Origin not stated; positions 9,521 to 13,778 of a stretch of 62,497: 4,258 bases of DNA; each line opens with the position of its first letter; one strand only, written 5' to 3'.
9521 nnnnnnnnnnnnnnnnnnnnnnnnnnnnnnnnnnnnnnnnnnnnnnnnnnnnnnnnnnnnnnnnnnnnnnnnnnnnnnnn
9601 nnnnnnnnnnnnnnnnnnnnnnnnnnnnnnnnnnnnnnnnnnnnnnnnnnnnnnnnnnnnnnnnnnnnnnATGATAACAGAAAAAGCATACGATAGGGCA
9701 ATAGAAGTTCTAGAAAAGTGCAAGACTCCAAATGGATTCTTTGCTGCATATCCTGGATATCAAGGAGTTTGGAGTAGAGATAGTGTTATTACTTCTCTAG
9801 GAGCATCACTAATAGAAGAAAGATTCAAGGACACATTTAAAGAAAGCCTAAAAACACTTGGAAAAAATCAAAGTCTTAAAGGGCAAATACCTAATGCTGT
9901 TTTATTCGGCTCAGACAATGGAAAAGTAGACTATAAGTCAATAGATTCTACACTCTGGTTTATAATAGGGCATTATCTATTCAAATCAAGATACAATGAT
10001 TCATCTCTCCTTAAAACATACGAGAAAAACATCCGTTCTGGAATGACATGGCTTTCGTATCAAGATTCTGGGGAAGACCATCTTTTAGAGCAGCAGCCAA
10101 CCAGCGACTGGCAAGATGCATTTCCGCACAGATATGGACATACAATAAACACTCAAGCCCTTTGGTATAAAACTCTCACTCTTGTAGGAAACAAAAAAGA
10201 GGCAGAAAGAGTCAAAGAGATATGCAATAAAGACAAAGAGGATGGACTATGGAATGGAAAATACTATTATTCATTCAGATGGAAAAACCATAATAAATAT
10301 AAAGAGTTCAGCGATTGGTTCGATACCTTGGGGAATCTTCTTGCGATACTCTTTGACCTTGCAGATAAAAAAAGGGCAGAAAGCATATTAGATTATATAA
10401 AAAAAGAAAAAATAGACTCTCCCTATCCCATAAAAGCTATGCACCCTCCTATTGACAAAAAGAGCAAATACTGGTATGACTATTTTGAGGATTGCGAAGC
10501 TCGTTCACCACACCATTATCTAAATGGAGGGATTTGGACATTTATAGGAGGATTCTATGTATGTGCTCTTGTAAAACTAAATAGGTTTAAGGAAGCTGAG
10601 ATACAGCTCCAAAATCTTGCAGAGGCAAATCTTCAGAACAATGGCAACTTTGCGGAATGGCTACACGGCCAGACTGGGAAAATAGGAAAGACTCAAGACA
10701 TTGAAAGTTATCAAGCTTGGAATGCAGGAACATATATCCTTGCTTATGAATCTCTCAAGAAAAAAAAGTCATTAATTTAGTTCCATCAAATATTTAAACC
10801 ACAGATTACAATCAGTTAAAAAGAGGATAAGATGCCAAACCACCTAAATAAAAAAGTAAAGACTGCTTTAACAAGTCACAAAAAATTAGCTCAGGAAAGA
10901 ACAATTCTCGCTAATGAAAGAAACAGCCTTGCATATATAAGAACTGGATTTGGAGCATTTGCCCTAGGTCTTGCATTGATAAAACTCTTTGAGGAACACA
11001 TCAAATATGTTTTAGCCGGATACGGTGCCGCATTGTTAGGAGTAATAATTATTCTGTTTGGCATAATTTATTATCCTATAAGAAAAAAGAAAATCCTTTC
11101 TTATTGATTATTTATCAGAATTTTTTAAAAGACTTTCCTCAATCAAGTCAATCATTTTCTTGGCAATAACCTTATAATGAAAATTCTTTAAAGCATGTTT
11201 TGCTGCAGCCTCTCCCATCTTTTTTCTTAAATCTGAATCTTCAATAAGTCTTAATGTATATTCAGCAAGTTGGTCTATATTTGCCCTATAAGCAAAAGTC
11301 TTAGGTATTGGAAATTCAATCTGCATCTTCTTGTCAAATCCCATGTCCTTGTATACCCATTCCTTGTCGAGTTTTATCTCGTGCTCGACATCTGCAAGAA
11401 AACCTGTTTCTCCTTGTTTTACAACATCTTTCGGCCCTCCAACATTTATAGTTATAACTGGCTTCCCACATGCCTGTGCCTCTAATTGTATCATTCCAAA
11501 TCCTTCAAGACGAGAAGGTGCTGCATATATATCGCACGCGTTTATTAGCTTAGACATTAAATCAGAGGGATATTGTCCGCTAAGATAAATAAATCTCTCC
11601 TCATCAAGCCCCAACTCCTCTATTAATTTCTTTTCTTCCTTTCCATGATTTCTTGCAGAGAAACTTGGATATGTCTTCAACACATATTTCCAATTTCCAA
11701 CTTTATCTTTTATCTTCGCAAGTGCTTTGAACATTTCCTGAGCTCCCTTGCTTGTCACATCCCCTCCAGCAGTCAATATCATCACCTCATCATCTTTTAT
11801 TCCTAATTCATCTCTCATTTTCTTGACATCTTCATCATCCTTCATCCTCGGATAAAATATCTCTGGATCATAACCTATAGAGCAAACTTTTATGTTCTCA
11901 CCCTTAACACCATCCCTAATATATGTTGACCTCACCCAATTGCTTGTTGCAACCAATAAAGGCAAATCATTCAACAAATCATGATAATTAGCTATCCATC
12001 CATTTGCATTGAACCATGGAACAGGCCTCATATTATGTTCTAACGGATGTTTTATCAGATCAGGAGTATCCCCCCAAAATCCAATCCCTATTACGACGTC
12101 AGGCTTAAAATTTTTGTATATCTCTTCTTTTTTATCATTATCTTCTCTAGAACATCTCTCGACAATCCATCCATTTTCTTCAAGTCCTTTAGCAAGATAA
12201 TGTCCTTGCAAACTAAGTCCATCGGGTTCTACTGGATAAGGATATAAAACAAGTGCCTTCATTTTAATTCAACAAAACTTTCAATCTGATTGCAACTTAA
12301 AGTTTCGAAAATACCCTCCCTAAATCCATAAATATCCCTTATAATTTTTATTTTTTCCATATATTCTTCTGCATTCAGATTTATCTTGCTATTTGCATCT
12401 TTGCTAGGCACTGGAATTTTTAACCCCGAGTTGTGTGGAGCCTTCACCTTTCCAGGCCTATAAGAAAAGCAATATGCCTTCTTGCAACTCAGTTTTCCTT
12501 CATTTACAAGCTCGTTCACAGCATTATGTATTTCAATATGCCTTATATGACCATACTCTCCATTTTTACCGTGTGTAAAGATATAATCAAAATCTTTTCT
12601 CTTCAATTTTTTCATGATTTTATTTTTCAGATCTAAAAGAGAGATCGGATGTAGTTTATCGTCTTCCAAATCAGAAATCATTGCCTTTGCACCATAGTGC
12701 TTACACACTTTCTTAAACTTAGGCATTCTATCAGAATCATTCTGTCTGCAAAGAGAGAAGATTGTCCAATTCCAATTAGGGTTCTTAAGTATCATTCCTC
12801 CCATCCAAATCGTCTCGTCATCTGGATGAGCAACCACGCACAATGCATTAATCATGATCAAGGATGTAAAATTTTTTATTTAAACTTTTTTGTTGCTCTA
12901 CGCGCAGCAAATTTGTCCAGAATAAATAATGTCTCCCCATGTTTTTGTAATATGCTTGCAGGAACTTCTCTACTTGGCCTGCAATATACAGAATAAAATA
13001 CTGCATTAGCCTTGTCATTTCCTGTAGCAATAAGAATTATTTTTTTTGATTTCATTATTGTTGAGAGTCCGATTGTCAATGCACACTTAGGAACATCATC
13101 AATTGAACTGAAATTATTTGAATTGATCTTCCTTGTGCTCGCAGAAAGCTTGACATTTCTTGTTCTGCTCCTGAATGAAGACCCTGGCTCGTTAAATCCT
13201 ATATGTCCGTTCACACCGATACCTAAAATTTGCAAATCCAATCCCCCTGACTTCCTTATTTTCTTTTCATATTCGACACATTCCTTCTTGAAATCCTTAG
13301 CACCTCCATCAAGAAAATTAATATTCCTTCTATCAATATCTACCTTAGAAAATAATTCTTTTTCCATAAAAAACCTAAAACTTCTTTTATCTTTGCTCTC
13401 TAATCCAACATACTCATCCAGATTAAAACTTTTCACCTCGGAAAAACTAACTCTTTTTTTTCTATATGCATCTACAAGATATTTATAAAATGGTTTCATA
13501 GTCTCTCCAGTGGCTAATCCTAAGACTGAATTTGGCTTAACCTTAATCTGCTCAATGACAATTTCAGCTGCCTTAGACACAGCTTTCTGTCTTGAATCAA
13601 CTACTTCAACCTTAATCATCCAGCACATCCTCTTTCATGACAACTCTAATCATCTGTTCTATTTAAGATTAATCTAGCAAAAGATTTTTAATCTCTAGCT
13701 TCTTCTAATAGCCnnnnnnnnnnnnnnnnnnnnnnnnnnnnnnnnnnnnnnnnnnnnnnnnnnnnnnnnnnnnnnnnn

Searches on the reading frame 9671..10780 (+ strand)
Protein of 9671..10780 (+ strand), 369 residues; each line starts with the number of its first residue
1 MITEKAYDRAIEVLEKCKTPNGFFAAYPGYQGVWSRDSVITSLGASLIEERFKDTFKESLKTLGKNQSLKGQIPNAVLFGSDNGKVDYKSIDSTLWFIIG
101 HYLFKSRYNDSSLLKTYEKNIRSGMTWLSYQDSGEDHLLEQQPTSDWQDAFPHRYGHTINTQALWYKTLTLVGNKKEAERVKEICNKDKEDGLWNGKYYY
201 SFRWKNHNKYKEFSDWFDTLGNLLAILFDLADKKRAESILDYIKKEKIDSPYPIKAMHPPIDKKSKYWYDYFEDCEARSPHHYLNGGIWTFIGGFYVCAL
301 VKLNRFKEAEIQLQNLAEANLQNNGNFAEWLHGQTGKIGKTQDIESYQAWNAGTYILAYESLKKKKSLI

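Call 25: search_protein_families(library=pfam, proteins=[window:9671-10780:+], max_evalue=0.001)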
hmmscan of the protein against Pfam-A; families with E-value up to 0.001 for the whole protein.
window:9671-10780:+ (369 aa): 2 families
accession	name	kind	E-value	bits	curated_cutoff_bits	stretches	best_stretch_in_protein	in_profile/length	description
PF06202.20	GDE_C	-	1.2e-17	64.4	21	1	18-318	13-326/367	Amylo-alpha-1,6-glucosidase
PF12899.13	Glyco_hydro_100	-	8.6e-16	58.1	23.6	1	217-362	290-432/435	Alkaline and neutral invertase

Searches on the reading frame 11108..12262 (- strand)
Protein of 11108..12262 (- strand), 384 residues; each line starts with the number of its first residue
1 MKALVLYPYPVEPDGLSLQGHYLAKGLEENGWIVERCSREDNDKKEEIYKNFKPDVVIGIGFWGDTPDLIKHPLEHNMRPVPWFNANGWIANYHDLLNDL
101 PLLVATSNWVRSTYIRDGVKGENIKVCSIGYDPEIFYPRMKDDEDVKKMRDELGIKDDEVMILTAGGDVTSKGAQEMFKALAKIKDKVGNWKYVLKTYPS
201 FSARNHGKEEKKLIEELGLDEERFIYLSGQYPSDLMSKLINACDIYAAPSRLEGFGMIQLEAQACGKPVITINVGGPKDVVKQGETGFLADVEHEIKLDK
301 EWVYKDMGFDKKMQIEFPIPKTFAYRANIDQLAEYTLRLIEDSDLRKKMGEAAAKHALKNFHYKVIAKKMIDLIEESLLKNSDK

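Call 22: search_protein_families(library=pfam, proteins=[window:11108-12262:-], max_evalue=0.001)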
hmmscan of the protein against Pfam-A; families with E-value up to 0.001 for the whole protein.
window:11108-12262:- (384 aa): 3 families
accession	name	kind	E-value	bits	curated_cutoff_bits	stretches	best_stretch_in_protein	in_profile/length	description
PF00534.26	Glycos_transf_1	-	2e-31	109.3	26.4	1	147-293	3-143/172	Glycosyl transferases group 1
PF13692.12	Glyco_trans_1_4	-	4.5e-20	72.8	27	1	162-293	4-127/142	Glycosyl transferases group 1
PF20706.3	GT4-conflict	-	7.3e-06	25.7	26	1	133-271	174-310/385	Family 4 Glycosyltransferase in conflict systems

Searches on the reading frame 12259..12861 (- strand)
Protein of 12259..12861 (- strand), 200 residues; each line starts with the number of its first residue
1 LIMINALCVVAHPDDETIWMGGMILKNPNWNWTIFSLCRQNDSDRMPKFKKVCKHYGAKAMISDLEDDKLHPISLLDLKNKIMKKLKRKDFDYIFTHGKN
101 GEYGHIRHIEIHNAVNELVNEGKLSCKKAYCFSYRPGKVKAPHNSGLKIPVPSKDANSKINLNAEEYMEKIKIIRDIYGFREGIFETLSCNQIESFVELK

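Call 22: search_protein_families(library=pfam, proteins=[window:12259-12861:-], max_evalue=0.001)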
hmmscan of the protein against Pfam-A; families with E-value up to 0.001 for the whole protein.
window:12259-12861:- (200 aa): 1 family
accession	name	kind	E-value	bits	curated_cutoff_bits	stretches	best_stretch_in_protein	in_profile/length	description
PF02585.22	PIG-L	-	3.3e-12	47.5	28.2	1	7-118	1-128/129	GlcNAc-PI de-N-acetylase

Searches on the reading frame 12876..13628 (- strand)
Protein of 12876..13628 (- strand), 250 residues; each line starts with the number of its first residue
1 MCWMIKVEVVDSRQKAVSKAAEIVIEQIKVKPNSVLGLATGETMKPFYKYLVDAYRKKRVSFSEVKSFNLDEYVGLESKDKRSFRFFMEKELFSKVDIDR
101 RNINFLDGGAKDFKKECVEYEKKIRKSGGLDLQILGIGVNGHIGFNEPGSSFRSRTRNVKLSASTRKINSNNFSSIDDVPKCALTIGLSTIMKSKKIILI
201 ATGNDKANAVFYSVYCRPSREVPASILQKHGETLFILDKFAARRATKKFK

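Call 22: search_protein_families(library=pfam, proteins=[window:12876-13628:-], max_evalue=0.001)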
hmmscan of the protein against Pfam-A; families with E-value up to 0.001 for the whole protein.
window:12876-13628:- (250 aa): 2 families
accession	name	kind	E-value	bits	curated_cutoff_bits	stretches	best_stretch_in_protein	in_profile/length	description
PF01182.26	Glucosamine_iso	-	3.1e-19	70.2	27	1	14-234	8-224/225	Glucosamine-6-phosphate isomerases/6-phosphogluconolactonase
PF04198.19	Sugar-bind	-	0.00072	19.3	27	0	181-210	204-233/257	Putative sugar-binding domain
